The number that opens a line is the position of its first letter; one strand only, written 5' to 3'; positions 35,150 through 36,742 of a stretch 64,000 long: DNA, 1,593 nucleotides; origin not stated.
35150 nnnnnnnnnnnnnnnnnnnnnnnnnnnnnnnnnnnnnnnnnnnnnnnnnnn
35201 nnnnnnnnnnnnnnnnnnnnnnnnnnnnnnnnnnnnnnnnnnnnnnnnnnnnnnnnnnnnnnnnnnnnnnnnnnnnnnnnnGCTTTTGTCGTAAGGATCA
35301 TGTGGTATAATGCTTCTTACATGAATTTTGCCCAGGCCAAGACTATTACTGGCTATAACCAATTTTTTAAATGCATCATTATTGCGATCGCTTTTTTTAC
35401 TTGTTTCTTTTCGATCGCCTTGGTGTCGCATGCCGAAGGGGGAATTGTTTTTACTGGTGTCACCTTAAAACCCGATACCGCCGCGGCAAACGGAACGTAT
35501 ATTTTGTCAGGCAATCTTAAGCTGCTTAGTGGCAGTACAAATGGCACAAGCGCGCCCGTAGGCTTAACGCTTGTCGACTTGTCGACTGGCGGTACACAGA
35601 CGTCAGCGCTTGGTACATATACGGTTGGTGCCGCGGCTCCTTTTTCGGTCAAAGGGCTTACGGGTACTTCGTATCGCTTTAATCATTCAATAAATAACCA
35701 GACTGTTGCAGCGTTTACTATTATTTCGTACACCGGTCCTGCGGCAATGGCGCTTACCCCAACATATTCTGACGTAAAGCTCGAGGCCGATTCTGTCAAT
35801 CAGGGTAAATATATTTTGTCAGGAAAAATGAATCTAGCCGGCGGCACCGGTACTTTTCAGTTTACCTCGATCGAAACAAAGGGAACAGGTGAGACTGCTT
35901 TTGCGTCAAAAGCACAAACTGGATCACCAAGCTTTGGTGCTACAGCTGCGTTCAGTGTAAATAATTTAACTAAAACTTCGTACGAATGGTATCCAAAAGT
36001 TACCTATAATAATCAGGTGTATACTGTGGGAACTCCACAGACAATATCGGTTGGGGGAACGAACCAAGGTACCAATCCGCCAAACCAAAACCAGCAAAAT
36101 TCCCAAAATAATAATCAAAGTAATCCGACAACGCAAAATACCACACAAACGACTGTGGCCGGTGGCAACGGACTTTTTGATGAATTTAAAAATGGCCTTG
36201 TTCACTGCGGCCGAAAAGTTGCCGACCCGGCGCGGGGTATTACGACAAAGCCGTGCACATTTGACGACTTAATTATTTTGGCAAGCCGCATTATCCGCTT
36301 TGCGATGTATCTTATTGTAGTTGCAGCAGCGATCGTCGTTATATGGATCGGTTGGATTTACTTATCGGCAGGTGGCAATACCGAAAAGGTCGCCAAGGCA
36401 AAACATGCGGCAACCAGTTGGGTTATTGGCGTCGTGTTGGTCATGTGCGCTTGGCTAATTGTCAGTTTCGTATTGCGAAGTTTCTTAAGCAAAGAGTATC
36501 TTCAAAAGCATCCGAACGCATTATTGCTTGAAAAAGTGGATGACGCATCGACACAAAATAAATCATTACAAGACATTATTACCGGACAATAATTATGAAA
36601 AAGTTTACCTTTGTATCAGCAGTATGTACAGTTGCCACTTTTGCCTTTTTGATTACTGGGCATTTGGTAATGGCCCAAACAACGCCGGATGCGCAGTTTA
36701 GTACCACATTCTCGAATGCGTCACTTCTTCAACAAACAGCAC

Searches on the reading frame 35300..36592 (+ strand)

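Call 43: search_protein_families(library=pfam, proteins=[window:35300-36592:+], max_evalue=0.00001)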
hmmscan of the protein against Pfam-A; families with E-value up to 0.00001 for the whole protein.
window:35300-36592:+ (430 aa): 1 family
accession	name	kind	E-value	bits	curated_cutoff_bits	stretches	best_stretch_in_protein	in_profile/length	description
PF18895.5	T4SS_pilin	-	1.8e-09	37.9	26.6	1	330-391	11-71/71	Type IV secretion system pilin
